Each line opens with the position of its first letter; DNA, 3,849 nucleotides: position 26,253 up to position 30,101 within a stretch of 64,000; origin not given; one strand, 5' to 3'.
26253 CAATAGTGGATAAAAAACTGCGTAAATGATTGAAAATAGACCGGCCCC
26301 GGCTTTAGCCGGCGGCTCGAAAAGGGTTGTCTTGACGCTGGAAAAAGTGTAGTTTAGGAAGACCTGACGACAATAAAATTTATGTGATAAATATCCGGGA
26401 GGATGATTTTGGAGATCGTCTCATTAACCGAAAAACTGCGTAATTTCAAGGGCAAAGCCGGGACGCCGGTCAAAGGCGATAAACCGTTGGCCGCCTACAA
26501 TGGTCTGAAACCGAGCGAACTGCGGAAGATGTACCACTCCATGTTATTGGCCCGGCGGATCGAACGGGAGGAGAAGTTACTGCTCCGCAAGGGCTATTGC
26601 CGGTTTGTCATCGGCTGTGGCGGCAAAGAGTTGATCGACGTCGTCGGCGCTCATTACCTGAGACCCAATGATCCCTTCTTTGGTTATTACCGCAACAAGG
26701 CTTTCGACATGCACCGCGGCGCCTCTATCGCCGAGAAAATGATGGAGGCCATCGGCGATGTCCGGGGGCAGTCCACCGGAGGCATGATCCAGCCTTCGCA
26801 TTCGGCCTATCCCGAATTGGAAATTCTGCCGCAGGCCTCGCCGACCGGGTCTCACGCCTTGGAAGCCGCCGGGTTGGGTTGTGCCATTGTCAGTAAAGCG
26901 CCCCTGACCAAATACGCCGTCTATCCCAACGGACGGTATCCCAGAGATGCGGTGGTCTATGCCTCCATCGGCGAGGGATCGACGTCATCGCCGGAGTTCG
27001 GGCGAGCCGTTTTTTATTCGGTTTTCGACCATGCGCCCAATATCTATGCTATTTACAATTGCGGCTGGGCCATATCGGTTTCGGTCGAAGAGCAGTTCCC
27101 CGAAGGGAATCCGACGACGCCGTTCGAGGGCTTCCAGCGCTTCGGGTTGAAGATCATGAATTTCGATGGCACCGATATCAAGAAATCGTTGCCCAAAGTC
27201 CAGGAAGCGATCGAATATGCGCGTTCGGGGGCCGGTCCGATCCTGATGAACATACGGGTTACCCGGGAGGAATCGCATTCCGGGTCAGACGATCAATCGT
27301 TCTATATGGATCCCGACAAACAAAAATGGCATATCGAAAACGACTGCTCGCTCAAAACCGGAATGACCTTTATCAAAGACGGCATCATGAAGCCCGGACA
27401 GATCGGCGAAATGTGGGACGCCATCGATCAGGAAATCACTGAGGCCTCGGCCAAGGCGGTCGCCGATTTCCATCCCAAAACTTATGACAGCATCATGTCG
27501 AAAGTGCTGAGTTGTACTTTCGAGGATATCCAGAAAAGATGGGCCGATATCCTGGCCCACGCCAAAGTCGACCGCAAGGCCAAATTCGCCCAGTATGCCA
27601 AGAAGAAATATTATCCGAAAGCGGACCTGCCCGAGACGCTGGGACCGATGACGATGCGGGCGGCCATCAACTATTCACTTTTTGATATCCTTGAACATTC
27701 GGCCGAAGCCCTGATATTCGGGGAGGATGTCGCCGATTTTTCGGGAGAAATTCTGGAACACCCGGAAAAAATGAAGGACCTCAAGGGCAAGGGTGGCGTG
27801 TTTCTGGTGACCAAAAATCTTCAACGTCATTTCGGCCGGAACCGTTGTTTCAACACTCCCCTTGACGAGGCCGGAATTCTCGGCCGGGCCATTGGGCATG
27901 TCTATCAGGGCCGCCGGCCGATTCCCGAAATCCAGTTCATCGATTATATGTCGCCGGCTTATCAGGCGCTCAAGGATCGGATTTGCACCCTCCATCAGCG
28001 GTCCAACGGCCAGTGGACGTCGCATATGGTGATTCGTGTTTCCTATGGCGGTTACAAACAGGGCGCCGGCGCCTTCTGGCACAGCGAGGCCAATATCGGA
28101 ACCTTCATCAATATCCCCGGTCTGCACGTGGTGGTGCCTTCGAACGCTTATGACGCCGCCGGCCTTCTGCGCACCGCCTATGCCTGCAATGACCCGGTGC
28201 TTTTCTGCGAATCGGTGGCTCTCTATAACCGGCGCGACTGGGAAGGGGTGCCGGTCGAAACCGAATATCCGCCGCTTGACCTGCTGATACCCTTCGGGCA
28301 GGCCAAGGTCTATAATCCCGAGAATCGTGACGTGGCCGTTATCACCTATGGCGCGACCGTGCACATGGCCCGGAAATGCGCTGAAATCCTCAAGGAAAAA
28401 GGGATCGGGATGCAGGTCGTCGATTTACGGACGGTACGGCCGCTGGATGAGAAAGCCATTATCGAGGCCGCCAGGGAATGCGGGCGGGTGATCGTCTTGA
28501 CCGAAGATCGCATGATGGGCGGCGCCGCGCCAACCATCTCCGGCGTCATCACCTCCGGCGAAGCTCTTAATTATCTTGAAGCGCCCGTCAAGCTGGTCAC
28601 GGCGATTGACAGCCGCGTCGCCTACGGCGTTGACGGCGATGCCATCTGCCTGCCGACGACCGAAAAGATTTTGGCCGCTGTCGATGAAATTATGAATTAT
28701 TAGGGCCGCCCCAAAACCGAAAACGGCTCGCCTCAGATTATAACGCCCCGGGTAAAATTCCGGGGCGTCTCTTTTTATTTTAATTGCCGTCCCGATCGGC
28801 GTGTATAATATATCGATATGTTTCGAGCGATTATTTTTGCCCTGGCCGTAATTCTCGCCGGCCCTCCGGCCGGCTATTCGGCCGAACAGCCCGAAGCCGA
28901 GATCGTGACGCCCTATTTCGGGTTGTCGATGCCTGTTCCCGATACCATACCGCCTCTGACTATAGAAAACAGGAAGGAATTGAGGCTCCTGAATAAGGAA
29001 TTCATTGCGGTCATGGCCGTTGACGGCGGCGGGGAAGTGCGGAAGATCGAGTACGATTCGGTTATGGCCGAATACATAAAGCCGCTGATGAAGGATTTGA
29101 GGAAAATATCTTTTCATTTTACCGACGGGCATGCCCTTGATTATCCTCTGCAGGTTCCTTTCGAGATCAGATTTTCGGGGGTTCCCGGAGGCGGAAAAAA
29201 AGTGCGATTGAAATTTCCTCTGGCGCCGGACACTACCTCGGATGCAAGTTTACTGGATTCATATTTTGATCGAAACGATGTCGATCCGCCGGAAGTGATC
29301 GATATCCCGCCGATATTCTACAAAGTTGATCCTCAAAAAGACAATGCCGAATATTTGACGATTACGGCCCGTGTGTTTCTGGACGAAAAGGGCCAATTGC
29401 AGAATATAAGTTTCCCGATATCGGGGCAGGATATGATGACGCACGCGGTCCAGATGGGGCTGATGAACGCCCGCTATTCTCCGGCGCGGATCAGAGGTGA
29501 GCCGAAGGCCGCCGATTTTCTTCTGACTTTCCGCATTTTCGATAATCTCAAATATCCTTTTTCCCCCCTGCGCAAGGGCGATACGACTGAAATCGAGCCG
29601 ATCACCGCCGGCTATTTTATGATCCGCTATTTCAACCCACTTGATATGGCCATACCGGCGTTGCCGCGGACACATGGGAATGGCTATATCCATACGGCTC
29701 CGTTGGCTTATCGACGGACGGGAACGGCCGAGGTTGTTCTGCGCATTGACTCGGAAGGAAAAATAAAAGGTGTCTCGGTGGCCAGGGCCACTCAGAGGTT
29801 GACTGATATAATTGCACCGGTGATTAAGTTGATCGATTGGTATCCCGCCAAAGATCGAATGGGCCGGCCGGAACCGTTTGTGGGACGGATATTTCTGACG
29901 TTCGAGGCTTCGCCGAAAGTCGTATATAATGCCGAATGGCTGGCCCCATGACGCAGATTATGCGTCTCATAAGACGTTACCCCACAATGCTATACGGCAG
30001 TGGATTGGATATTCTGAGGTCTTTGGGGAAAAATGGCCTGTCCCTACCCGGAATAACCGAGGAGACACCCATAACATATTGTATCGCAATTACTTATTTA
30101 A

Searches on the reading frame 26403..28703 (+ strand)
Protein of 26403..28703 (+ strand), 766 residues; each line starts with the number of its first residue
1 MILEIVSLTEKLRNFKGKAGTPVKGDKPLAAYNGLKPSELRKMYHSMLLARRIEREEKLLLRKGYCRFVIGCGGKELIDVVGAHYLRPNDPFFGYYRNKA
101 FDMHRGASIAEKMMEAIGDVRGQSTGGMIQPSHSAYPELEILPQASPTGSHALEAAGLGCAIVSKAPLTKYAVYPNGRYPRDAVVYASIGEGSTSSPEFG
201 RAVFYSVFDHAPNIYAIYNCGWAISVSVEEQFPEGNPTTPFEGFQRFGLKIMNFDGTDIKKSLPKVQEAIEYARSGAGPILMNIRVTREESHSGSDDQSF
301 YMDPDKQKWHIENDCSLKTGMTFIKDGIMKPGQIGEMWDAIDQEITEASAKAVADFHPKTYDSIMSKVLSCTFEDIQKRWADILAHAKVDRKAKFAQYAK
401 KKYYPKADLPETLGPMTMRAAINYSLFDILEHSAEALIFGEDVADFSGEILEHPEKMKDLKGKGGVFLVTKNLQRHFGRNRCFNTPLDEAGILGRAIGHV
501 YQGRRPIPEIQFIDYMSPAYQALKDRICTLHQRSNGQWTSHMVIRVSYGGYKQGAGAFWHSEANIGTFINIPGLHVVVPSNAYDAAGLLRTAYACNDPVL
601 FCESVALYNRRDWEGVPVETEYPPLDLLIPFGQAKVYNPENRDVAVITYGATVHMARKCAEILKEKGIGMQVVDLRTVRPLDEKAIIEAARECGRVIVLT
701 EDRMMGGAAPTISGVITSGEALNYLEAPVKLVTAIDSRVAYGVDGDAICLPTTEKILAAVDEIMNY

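Call 35: search_protein_families(library=pfam, proteins=[window:26403-28703:+], max_evalue=0.001)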
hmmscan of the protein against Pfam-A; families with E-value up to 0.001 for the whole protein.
window:26403-28703:+ (766 aa): 4 families
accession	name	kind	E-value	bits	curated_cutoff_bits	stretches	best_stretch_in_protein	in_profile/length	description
PF00676.26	E1_dh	-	3.7e-30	105.4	22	1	45-355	2-294/300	Dehydrogenase E1 component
PF02780.25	Transketolase_C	-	3.9e-25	88.6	25.9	1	633-738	2-105/124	Transketolase, C-terminal domain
PF02779.29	Transket_pyr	-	2.7e-24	86.2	27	1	416-609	3-173/174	Transketolase, pyrimidine binding domain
PF17147.9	PFOR_II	-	3.8e-07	30.8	27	1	643-717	2-76/102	Pyruvate:ferredoxin oxidoreductase core domain II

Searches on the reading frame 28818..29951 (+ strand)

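Call 35: search_protein_families(library=pfam, proteins=[window:28818-29951:+], max_evalue=0.001)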
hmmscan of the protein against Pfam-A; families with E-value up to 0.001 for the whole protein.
window:28818-29951:+ (377 aa): 1 family
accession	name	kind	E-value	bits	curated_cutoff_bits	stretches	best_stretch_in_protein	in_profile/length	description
PF03544.19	TonB_C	-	0.00047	21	24.6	0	299-354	13-69/79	Gram-negative bacterial TonB protein C-terminal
